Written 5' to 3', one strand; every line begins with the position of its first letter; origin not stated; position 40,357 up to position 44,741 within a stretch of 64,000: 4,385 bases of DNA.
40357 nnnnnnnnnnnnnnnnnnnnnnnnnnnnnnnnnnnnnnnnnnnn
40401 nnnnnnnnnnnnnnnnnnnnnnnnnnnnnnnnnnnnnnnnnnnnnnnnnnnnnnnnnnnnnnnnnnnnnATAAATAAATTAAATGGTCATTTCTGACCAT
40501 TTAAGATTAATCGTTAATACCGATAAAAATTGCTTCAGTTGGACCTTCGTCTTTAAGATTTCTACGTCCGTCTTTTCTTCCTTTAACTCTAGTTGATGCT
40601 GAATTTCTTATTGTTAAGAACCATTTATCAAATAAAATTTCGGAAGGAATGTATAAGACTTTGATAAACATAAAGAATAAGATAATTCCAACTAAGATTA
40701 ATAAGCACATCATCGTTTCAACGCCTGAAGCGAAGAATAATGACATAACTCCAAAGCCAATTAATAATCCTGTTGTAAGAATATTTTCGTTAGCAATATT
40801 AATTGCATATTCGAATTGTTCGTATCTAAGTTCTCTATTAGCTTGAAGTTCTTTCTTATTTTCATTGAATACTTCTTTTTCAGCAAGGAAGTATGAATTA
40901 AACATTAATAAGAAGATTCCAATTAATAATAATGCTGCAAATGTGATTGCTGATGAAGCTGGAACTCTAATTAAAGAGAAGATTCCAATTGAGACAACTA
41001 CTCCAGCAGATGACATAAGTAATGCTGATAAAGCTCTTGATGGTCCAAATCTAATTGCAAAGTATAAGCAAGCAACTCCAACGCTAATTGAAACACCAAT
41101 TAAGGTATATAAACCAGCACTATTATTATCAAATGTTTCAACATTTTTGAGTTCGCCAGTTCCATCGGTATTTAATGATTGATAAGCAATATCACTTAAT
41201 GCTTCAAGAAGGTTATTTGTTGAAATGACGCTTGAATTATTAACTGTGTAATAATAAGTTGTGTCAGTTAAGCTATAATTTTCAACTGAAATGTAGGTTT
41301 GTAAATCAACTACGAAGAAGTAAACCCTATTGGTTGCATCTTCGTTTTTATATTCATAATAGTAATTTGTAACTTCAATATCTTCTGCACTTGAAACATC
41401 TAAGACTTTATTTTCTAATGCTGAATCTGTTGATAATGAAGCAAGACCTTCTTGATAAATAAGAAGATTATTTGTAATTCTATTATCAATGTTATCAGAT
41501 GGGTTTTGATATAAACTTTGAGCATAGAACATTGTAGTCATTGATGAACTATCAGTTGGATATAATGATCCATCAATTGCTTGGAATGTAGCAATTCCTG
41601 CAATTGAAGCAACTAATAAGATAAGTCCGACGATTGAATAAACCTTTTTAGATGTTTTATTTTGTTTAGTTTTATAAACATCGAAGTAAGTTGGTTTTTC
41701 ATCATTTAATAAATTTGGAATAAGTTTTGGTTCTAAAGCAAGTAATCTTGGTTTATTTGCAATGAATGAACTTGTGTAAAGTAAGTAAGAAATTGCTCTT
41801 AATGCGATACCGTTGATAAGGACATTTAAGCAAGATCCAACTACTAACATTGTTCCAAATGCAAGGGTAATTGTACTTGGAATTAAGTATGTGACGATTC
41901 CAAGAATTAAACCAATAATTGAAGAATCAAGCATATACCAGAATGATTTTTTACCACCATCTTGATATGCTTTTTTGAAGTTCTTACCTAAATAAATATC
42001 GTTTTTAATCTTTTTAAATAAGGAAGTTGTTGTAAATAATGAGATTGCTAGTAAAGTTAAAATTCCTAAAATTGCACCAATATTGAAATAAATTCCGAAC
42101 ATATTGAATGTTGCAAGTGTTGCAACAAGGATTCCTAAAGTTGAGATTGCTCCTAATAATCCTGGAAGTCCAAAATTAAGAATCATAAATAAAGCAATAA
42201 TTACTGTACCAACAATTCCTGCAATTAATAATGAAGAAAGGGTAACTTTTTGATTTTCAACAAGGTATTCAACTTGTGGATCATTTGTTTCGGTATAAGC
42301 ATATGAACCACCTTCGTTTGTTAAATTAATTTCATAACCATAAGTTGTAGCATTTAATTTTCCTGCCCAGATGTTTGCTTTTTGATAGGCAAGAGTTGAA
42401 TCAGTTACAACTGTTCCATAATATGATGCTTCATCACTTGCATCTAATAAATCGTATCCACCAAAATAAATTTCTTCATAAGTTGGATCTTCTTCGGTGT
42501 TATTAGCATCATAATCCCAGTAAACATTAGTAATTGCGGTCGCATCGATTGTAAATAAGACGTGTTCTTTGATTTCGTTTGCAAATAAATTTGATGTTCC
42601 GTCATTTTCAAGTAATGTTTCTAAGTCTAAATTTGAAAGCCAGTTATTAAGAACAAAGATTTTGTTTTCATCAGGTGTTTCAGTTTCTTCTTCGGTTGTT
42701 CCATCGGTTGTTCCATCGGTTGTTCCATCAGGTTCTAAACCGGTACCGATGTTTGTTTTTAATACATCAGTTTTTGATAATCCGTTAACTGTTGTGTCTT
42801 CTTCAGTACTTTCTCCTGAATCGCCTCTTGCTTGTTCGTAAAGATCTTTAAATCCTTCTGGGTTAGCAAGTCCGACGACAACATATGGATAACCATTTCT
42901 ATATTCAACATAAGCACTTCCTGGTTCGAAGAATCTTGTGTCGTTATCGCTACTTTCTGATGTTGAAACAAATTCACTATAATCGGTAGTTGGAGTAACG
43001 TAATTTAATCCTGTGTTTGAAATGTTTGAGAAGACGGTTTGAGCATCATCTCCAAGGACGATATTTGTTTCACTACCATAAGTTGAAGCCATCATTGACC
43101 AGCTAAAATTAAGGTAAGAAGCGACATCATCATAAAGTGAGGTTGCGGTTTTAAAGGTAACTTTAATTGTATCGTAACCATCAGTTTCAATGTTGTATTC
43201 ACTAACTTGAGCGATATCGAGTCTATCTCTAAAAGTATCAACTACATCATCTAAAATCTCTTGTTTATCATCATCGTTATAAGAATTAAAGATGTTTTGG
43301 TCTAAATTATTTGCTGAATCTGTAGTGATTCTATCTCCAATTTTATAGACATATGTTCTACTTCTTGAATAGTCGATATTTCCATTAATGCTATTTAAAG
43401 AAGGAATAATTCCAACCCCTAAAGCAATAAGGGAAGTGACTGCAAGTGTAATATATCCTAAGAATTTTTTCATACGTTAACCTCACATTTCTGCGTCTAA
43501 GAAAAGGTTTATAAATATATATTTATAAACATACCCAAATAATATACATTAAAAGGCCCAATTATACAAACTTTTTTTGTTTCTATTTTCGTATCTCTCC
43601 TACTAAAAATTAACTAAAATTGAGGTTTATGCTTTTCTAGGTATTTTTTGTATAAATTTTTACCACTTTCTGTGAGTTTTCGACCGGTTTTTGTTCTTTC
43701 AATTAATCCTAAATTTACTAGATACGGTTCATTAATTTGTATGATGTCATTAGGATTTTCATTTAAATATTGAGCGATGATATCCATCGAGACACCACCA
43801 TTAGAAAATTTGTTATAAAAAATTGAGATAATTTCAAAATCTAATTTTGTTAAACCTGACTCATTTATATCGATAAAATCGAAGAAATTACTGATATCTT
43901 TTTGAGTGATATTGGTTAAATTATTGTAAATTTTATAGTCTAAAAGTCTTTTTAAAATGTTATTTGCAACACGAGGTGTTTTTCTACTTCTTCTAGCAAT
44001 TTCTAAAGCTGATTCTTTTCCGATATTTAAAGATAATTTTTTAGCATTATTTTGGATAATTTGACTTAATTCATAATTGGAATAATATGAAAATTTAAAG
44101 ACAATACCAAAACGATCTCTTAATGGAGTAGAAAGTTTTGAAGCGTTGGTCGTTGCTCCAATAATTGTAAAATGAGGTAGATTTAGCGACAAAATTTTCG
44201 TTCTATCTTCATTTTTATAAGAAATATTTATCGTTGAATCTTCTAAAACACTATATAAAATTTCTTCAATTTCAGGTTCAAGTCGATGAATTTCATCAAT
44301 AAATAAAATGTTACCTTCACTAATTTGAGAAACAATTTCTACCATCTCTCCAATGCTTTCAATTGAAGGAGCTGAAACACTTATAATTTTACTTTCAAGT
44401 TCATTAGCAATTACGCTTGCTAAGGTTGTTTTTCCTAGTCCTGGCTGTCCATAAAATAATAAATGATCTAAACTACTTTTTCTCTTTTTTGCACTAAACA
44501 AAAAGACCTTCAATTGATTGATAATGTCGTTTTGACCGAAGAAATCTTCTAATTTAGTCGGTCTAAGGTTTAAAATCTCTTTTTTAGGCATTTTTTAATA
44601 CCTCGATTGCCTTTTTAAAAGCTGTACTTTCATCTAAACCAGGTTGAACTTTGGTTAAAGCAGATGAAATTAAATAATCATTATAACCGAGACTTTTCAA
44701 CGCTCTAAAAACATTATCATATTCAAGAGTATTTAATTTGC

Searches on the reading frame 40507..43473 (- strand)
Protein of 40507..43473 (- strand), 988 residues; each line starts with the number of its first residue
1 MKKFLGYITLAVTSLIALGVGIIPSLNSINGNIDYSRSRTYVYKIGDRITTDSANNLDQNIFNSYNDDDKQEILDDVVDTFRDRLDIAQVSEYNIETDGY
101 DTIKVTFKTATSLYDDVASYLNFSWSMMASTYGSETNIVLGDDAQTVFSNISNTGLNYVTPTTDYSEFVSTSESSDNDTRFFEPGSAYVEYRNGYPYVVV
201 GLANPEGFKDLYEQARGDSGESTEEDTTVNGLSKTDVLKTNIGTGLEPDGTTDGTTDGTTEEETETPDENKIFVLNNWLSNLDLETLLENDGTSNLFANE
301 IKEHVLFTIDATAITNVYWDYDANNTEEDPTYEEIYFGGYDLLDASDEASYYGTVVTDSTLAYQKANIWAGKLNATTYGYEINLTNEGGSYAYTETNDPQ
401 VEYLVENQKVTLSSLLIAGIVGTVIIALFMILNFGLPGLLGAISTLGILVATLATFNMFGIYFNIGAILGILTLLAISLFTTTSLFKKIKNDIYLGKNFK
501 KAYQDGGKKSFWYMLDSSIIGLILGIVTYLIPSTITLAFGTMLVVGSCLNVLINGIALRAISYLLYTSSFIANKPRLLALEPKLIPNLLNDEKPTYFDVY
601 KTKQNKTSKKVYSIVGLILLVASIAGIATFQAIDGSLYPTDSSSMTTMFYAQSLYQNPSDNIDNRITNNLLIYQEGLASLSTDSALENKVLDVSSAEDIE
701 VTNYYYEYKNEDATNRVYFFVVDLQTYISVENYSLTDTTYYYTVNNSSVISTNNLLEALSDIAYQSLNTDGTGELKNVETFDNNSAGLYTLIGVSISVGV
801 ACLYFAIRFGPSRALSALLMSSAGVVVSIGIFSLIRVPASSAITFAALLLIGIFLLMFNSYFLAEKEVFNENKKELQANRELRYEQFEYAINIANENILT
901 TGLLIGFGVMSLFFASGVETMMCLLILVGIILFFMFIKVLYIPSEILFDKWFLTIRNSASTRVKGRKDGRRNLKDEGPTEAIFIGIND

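Call 75: search_protein_families(library=pfam, proteins=[window:40507-43473:-], max_evalue=0.00001)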
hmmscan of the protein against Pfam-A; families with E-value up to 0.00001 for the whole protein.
window:40507-43473:- (988 aa): 0 families

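Call 89: search_protein_families(library=ncbifam, proteins=[window:40507-43473:-], max_evalue=0.001)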
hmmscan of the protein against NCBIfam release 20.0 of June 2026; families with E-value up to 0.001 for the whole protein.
window:40507-43473:- (988 aa): 13 families
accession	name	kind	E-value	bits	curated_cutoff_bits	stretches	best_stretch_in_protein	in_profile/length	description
NF046001.1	SecDF_plasm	equivalog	6.2e-39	133.7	500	1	362-988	314-878/878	protein translocase subunit SecDF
NF009581.0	PRK13024.1-1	equivalog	6.4e-21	74.2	1058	1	411-631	256-477/752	protein translocase subunit SecDF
NF009582.0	PRK13024.1-2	equivalog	3.8e-17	61.5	723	1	410-988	332-856/859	protein translocase subunit SecDF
NF009584.0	PRK13024.1-4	equivalog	8.1e-15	54.2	1171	1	412-622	259-471/759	protein translocase subunit SecDF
TIGR00916.1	2A0604s01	subfamily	4.8e-12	46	148.6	1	416-549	91-225/231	SecD/SecF family protein translocase subunit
NF037998.2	RND_1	equivalog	3.5e-11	41.6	400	1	410-583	439-616/1237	protein translocase SecDF, variant type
NF009583.0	PRK13024.1-3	subfamily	1.5e-10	39.8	721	1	416-597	282-460/755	protein translocase subunit SecDF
NF045752.1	MPN396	equivalog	3.2e-10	38.5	1100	1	394-554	484-643/969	MPN396 family protein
TIGR01129.1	secD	equivalog_domain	4.9e-10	39.1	244.4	1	413-554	248-389/397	protein translocase subunit SecD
NF011315.0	PRK14726.1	equivalog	1.5e-09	36.5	1249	1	412-554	371-513/855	protein translocase subunit SecDF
NF009585.0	PRK13024.1-5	equivalog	2.8e-09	35.6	1037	1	416-620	498-688/993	protein translocase subunit SecDF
TIGR00966.2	transloc_SecF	equivalog_domain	0.00022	20.8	160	0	789-852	125-188/279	protein translocase subunit SecF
NF009580.0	PRK13023.1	equivalog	0.00065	18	1153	1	413-548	295-430/775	protein translocase subunit SecDF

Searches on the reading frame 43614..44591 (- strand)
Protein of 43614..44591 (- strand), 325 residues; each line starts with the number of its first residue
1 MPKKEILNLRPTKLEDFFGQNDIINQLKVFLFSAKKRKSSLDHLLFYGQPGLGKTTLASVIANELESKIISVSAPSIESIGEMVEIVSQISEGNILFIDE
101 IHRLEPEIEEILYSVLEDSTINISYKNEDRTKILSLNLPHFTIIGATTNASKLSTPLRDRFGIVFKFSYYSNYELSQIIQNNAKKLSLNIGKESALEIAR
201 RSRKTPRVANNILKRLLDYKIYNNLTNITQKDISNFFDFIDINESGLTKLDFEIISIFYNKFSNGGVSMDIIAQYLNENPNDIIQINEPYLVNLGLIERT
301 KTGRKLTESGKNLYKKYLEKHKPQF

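Call 89: search_protein_families(library=ncbifam, proteins=[window:43614-44591:-], max_evalue=0.001)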
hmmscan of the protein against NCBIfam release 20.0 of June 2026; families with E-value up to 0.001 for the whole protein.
window:43614-44591:- (325 aa): 42 families (the best 25 are shown)
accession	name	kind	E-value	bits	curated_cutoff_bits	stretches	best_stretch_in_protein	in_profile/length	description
NF000868.0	PRK00080.1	equivalog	9.8e-109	363.2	282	1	7-313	17-323/330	Holliday junction branch migration DNA helicase RuvB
TIGR00635.1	ruvB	equivalog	3.1e-96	322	299.05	1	13-313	2-302/305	Holliday junction branch migration DNA helicase RuvB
NF009881.0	PRK13341.1-2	equivalog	1e-15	56.7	651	1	9-121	22-138/736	AAA family ATPase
TIGR02903.1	spore_lon_C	equivalog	3e-15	55.8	678.8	2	92-232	265-415/615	Lon family ATP-dependent protease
TIGR02902.1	spore_lonB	equivalog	4.1e-15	55.4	723.3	1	91-234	174-326/531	ATP-dependent protease LonB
NF001679.0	PRK00440.1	equivalog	3.6e-12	46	303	1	9-65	12-63/322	replication factor C small subunit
TIGR02397.1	dnaX_nterm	equivalog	5.3e-12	45.6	250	1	9-68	8-63/355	DNA polymerase III subunit gamma/tau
NF009882.0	PRK13341.1-3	equivalog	5.9e-12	44.5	1197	1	8-123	23-142/734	AAA family ATPase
NF009883.0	PRK13341.1-4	equivalog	8.5e-12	43.8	668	1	9-122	25-142/729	AAA family ATPase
NF003229.0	PRK04195.1-5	equivalog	1.7e-10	40.2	280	1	9-96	11-99/413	replication factor C large subunit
NF009880.0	PRK13341.1-1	equivalog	1.4e-09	36.8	891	1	9-236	12-220/599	AAA family ATPase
NF003226.0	PRK04195.1-1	equivalog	2.2e-08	33.5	588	1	6-101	5-108/405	replication factor C large subunit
NF003234.0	PRK04195.2-4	equivalog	6.4e-08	31.9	529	1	9-216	7-214/497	replication factor C large subunit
NF011523.0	PRK14962.1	equivalog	7.3e-08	31.6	576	0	140-221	147-227/474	DNA polymerase III subunits gamma and tau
NF003157.0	PRK04132.1-2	equivalog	1e-07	30.3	1103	1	4-104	4-89/864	replication factor C small subunit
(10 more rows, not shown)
